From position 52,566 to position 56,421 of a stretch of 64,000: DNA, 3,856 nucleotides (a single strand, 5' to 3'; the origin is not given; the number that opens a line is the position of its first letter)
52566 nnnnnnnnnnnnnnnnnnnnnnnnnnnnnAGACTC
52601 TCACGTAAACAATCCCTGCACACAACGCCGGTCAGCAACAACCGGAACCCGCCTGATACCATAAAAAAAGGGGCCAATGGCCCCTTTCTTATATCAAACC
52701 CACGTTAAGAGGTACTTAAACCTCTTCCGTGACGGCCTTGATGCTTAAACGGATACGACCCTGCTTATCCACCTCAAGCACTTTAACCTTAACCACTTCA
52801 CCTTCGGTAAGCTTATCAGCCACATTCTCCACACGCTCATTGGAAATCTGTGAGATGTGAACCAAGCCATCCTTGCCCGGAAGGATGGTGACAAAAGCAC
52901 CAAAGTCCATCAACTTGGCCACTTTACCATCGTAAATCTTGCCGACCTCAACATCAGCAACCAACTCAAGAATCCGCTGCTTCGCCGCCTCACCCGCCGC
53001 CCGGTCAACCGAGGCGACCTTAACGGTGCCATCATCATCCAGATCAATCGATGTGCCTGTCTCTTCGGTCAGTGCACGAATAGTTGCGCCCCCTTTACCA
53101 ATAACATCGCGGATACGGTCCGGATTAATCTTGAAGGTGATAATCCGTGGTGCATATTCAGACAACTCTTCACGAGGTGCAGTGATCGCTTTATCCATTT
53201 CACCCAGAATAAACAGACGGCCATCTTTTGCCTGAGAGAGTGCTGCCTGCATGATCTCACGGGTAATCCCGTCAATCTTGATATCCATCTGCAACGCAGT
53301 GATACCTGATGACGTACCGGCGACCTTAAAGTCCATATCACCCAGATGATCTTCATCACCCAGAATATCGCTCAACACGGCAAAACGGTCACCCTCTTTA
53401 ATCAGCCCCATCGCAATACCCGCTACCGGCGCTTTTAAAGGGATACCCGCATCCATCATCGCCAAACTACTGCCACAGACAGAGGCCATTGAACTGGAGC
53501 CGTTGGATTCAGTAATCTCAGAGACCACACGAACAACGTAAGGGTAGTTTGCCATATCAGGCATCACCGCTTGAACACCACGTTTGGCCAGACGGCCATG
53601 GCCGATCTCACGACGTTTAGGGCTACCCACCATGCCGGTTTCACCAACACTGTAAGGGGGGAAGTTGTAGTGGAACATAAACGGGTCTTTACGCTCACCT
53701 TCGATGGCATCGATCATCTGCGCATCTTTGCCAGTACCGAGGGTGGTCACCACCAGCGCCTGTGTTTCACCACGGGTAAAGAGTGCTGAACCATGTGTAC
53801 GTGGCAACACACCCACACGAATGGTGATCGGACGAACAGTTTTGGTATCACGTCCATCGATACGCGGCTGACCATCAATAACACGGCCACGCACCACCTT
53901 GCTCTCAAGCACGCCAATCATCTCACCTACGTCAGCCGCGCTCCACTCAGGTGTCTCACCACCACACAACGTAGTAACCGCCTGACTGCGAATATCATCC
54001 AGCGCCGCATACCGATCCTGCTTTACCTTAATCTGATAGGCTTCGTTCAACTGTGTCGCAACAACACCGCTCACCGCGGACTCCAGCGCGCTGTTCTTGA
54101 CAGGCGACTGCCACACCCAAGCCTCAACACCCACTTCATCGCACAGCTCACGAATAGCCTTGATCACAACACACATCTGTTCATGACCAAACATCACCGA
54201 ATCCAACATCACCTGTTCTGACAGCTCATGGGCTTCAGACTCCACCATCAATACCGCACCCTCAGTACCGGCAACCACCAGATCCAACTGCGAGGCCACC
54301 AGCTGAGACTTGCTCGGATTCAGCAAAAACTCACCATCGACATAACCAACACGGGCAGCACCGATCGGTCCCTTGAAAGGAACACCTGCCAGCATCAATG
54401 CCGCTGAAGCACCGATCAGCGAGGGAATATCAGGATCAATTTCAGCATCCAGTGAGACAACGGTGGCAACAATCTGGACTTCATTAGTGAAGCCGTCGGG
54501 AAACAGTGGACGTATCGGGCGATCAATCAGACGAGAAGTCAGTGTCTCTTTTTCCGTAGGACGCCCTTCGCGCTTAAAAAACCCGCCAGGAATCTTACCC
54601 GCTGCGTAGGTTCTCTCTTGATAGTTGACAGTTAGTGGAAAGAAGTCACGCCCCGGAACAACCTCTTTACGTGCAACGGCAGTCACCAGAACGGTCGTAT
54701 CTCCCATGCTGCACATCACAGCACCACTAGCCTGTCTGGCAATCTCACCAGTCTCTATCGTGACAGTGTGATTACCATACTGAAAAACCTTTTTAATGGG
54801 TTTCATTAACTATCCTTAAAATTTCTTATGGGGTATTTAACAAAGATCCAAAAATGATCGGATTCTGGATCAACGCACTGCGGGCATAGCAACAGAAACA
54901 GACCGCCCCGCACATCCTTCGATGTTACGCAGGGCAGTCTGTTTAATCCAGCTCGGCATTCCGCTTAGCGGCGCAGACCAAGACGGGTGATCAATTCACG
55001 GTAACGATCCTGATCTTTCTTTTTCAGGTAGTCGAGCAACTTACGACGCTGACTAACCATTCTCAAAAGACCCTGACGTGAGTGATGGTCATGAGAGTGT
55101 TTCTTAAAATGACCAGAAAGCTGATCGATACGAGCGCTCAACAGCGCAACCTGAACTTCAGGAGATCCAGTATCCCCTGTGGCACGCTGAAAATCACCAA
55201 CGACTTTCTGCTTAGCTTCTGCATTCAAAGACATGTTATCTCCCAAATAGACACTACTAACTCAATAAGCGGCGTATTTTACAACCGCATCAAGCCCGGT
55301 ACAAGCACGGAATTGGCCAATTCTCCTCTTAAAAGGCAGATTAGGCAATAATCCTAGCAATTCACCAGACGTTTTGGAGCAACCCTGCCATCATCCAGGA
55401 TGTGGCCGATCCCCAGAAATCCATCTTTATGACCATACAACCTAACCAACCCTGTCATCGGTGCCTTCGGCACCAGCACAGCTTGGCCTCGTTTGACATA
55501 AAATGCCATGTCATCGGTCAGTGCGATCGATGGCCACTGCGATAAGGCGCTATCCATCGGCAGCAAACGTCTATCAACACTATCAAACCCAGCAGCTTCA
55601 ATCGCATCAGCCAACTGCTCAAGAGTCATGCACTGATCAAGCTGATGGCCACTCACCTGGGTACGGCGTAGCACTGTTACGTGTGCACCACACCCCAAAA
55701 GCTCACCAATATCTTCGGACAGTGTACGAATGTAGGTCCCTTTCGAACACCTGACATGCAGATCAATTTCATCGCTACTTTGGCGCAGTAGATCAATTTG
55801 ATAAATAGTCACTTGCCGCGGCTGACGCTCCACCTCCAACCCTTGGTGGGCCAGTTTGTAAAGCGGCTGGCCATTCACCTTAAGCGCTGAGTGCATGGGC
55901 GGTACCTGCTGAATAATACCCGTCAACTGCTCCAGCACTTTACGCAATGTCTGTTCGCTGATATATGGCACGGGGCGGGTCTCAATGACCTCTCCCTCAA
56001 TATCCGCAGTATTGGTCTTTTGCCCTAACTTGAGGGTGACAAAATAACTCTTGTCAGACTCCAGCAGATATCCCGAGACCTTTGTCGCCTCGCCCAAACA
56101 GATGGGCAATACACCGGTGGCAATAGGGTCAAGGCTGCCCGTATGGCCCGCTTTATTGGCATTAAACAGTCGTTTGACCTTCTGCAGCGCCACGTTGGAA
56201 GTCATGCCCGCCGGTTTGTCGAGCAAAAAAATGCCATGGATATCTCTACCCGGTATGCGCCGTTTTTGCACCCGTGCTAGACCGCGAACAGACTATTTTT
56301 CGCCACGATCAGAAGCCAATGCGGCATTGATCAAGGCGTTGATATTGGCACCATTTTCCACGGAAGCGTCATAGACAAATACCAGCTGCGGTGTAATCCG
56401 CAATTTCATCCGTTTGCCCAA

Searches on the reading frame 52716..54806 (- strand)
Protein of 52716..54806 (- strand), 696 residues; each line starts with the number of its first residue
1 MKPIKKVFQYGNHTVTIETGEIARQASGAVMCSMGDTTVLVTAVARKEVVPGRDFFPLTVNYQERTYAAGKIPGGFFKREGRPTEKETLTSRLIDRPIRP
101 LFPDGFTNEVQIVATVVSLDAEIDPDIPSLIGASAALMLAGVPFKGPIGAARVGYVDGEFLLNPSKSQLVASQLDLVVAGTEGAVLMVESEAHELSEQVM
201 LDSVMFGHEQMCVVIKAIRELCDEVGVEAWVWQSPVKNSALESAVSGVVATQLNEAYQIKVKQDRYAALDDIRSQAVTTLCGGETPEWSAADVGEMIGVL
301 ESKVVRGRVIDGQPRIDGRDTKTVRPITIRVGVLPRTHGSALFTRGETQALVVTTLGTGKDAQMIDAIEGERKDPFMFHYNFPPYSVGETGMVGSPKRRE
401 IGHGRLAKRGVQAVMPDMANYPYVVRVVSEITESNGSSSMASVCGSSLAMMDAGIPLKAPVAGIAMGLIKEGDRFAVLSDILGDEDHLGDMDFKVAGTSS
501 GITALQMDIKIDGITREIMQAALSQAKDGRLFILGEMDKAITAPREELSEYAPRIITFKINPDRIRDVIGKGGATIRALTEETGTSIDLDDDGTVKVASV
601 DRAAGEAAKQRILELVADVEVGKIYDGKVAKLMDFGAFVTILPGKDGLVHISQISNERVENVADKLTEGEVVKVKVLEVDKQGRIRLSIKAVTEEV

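Call 5: search_protein_families(library=pfam, proteins=[window:52716-54806:-])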
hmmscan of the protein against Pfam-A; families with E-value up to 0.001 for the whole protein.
window:52716-54806:- (696 aa): 6 families
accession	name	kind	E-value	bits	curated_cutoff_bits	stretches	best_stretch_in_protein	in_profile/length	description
PF01138.27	RNase_PH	-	7e-59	198.3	25.5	2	14-143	4-130/130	3' exoribonuclease family, domain 1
PF03725.20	RNase_PH_C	-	5.8e-22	77.9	20.8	2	146-209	1-66/67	3' exoribonuclease family, domain 2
PF00575.29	S1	-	1.2e-19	70.8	22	1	619-690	2-74/74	S1 RNA binding domain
PF03726.19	PNPase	-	1.6e-19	70.6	24.6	1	241-320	2-81/81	Polyribonucleotide nucleotidyltransferase, RNA binding domain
PF00013.35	KH_1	-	2e-12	47.1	21.5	1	556-614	2-66/66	KH domain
PF23459.1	S1_RRP5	-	0.00015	22.7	27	1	622-682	4-64/72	RRP5 S1 domain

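Call 6: search_protein_families(library=ncbifam, proteins=[window:52716-54806:-])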
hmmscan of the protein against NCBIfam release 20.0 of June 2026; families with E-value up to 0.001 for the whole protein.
window:52716-54806:- (696 aa): 37 families (the best 25 are shown)
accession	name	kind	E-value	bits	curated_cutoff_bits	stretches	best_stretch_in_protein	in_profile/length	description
TIGR03591.1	polynuc_phos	equivalog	0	1080.3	525.05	1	9-692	1-689/689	polyribonucleotide nucleotidyltransferase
NF008805.1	PRK11824.1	equivalog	0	1045.2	471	1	7-691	3-682/683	polyribonucleotide nucleotidyltransferase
TIGR02696.1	pppGpp_PNP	exception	6.4e-195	649.6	1106.75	1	9-687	13-718/720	guanosine pentaphosphate synthetase I/polyribonucleotide nucleotidyltransferase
TIGR02065.1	ECX1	equivalog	3.3e-29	101.9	318.7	2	311-534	5-219/230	exosome complex exonuclease Rrp41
NF005208.0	PRK06676.1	equivalog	2.6e-25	89.2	368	1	617-695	274-353/391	30S ribosomal protein S1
NF000907.0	PRK00087.1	equivalog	1.1e-23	83.3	624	1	620-695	562-638/671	bifunctional 4-hydroxy-3-methylbut-2-enyl diphosphate reductase/30S ribosomal protein S1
NF006363.0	PRK08582.1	equivalog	1.7e-19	70.4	171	1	619-694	3-78/140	S1 domain-containing RNA-binding protein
NF004473.0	PRK05807.1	equivalog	2.5e-19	70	178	1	619-693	3-76/136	S1 domain-containing RNA-binding protein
NF005973.0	PRK08059.1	equivalog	2.5e-19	69.6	148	1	617-694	3-81/123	S1 domain-containing post-transcriptional regulator GSP13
NF010379.0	PRK13806.1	equivalog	4.7e-18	65.1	648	1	606-693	187-279/491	30S ribosomal protein S1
NF040579.1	S1_dom_CvfD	subfamily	3.8e-17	62.6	117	1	620-694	2-77/113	CvfD/Ygs/GSP13 family RNA-binding post-transcriptional regulator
NF004952.0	PRK06299.1-2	equivalog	8.1e-17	60.7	524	1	611-694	208-291/580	30S ribosomal protein S1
NF005911.0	PRK07899.1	equivalog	1.8e-13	50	691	1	618-695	290-368/486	30S ribosomal protein S1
TIGR00717.1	rpsA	equivalog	2.6e-13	49.4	577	1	618-693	184-346/516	30S ribosomal protein S1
NF040578.1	S1_dom_Ygs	exception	4.3e-13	49.4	175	1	620-691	6-77/122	S1 domain-containing post-transcriptional regulator Ygs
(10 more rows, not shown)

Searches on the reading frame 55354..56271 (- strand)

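Call 5: search_protein_families(library=pfam, proteins=[window:55354-56271:-])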
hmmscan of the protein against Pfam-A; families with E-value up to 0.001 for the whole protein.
window:55354-56271:- (305 aa): 3 families
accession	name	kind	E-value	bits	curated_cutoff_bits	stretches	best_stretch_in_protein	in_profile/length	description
PF01509.24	TruB_N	-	8.8e-59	198.6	27.3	1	33-181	1-149/149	TruB family pseudouridylate synthase (N terminal domain)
PF16198.10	TruB_C_2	-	1.4e-18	67.2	29.3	1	182-243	1-65/66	tRNA pseudouridylate synthase B C-terminal domain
PF09157.17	TruB-C_2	-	1.7e-18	66.7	21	1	247-303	1-57/57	Pseudouridine synthase II TruB, C-terminal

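Call 6: search_protein_families(library=ncbifam, proteins=[window:55354-56271:-])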
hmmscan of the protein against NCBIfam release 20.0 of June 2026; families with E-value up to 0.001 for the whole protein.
window:55354-56271:- (305 aa): 3 families
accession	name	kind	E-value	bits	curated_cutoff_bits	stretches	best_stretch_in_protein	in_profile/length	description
TIGR00431.1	TruB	equivalog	3.8e-81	271.8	151.45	1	12-220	2-210/210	tRNA pseudouridine(55) synthase TruB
NF003280.0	PRK04270.1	equivalog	1.3e-48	165.5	242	1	3-267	22-255/323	RNA-guided pseudouridylation complex pseudouridine synthase subunit Cbf5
TIGR00425.1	CBF5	equivalog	2.3e-39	135.4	238.15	1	11-256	33-247/322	RNA-guided pseudouridylation complex pseudouridine synthase subunit Cbf5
